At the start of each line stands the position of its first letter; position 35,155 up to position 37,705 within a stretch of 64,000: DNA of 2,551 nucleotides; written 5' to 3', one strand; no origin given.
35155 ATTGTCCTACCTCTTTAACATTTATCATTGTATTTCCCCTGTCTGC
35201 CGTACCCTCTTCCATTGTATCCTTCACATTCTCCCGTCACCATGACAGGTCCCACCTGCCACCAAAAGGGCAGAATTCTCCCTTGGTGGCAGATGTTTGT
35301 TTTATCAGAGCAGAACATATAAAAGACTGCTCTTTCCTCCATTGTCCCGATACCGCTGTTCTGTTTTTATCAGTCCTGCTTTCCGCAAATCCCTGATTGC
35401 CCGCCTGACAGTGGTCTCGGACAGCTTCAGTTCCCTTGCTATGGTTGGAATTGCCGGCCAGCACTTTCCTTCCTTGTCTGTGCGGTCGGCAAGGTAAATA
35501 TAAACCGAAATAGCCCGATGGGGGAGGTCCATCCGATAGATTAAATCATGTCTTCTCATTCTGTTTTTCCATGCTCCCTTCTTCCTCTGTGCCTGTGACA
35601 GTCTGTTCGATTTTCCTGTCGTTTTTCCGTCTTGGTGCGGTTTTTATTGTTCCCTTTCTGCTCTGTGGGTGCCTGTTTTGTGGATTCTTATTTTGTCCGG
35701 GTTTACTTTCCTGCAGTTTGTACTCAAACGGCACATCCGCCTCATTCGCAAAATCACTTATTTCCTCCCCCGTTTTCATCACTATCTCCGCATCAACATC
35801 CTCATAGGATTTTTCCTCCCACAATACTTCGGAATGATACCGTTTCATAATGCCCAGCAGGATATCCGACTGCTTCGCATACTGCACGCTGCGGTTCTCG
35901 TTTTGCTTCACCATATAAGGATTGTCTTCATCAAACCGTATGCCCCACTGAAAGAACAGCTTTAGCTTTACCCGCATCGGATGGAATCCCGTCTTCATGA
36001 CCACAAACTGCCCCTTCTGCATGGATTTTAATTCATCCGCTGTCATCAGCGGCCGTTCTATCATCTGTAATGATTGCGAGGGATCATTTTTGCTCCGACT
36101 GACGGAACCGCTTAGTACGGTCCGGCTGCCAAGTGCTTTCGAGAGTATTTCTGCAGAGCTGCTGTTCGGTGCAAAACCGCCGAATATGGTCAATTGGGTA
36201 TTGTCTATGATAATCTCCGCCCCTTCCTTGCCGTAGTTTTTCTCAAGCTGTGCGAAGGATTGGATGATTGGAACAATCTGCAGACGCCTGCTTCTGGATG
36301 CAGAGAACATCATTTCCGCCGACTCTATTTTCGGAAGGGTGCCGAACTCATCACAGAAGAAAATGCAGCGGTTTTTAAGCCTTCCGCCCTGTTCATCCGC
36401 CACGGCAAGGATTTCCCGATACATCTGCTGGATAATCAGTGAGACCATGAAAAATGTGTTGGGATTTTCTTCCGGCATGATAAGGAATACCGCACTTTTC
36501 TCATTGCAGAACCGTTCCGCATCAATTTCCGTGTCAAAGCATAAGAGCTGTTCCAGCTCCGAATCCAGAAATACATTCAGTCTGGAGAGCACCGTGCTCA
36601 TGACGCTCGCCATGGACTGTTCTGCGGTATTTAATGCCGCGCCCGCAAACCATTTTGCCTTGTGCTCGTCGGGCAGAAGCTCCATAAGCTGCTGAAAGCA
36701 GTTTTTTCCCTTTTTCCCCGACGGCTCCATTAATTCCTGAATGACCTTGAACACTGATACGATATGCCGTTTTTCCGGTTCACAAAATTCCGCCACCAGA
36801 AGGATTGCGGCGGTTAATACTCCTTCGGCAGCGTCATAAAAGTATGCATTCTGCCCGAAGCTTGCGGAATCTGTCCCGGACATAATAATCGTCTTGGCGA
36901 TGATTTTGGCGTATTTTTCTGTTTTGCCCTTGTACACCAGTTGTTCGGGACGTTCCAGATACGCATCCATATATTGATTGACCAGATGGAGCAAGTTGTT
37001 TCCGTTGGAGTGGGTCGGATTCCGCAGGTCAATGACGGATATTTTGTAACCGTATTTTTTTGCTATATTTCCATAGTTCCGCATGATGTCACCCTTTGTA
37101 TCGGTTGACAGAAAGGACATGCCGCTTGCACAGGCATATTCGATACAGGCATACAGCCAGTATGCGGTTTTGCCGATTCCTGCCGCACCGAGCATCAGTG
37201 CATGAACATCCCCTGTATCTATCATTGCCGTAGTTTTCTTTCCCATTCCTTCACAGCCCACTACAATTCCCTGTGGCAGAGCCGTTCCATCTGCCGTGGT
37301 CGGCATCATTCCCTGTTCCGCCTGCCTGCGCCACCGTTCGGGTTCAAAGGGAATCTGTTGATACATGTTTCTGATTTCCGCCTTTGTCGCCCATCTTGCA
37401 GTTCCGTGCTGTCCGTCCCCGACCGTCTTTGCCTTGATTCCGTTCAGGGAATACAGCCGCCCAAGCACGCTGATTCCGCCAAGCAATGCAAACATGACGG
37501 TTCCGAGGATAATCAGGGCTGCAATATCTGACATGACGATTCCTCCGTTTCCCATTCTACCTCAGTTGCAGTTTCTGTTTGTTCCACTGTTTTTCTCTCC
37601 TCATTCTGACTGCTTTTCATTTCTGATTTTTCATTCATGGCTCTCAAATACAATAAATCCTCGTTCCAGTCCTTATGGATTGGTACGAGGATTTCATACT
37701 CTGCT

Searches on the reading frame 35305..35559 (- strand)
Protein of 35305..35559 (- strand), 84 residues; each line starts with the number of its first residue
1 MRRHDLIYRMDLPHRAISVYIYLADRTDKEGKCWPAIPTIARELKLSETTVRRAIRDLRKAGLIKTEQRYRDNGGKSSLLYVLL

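Call 94: search_protein_families(library=ncbifam, proteins=[window:35305-35559:-], max_evalue=0.05)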
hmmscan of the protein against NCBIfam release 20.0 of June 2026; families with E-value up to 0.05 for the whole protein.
window:35305-35559:- (84 aa): 24 families
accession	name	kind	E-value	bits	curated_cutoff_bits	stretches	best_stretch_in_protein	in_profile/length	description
TIGR01884.1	cas_HTH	subfamily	1.1e-06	28.2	60.2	1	38-73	160-194/202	CRISPR-associated CARF protein Csa3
NF053606.1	Sta1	subfamily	2.2e-06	27.7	80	1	38-82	38-82/100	Sta1 family transcriptional regulator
NF040939.2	trans_reg_lrs14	equivalog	4.3e-05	23.5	90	1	38-83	40-85/103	Lrs14 family HTH-type transcriptional regulator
NF040947.1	trans_reg_LysM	equivalog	7.9e-05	22.4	180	1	39-66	22-49/136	HTH-type transcriptional regulator LysM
TIGR02018.2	his_ut_repres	equivalog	0.00051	19.5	220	1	35-69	24-58/226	histidine utilization transcriptional repressor HutC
NF041413.1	ArsR_Rv2640c_fam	equivalog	0.00092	19.6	155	1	39-69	63-93/118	Rv2640c family ArsR-like transcriptional regulator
NF053730.1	TransRegRv1152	equivalog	0.0013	18.7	170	1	30-70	36-76/120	Rv1152 family transcriptional regulator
TIGR00122.1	birA_repr_reg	equivalog_domain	0.0034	17.2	70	1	39-63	18-42/69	biotin operon repressor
NF041397.1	TranRegGlpR_Halo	equivalog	0.0051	16.5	300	1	37-65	22-50/253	HTH-type transcriptional regulator GlpR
NF008886.0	PRK11920.1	equivalog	0.0076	15.9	193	1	16-74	10-63/153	iron-responsive transcriptional regulator RirA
NF033788.1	HTH_metalloreg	subfamily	0.011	15.6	55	1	39-69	30-60/77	metalloregulator ArsR/SmtB family transcription factor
NF040820.1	trans_reg_LrpA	equivalog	0.012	15.5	250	1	39-66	23-50/141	HTH-type transcriptional regulator LrpA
TIGR02325.1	C_P_lyase_phnF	equivalog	0.012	15.2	156.8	1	28-68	26-66/238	phosphonate metabolism transcriptional regulator PhnF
NF052290.2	MocR_like_YczR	exception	0.014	14.1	487.4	1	35-68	44-77/458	MocR-like transcription factor YczR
NF047563.1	modulin_PmtR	equivalog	0.015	15.3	200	1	29-66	31-68/125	PSM export ABC transporter transcriptional regulator PmtR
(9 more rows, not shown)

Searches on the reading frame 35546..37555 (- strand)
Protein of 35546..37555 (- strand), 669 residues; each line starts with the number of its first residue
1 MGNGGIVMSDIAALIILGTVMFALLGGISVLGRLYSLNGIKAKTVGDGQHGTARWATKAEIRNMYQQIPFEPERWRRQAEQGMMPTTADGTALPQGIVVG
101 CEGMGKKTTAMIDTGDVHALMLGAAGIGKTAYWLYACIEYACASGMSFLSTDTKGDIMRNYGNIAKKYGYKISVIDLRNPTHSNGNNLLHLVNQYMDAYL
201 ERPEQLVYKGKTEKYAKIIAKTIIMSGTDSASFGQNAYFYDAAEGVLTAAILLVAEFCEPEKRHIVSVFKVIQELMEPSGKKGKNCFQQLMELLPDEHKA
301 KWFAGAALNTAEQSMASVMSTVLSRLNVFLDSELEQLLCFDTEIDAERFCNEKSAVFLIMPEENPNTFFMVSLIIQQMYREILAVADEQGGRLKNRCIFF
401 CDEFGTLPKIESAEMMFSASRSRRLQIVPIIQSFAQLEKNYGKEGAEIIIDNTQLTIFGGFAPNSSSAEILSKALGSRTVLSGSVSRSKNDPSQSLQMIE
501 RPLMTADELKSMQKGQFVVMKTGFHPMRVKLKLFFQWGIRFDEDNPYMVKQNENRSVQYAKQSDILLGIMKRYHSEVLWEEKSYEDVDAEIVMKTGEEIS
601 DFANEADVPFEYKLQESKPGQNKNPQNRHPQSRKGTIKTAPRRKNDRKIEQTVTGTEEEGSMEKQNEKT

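Call 94: search_protein_families(library=ncbifam, proteins=[window:35546-37555:-], max_evalue=0.05)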
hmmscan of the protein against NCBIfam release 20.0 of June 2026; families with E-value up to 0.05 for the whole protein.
window:35546-37555:- (669 aa): 11 families
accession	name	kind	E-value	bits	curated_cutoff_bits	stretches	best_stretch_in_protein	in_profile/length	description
NF045973.1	conju_CD1115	equivalog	3.5e-74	250.3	250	1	103-530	9-431/442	VirD4-like conjugal transfer protein, CD1115 family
NF010394.0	PRK13822.1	subfamily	5.3e-18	65.1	443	1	218-535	308-622/643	conjugal transfer coupling protein TraG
TIGR02767.1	TraG-Ti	equivalog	2.1e-14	53.3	686.2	1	212-536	288-610/623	Ti-type conjugative transfer system protein TraG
NF010450.0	PRK13876.1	subfamily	2.6e-14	52.4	674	1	306-656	311-653/667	IncP-type conjugal transfer protein TraG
NF010424.0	PRK13850.1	equivalog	1.2e-12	46.8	681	1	275-530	272-526/670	type IV secretion system ATPase VirD4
NF041326.1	Bacteroid_MobC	subfamily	1.3e-11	43.6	900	1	379-545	442-602/655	conjugal transfer protein MobC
TIGR02759.1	TraD_Ftype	equivalog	2.6e-11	43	521.35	1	369-534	385-550/566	type IV conjugative transfer system coupling protein TraD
NF010472.0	PRK13897.1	equivalog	1.6e-08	33.5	728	1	306-535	319-551/657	type IV secretion system component VirD4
NF010453.0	PRK13880.1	subfamily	1.9e-08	33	586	1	307-512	343-561/630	conjugal transfer coupling protein TraG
NF010254.0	PRK13700.1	subfamily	3.5e-06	25.8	1221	1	372-666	399-674/735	F-type conjugal transfer protein TraD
NF041017.1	DNA_import_CedB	equivalog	0.0016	17.1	700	1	112-175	271-330/590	DNA import protein CedB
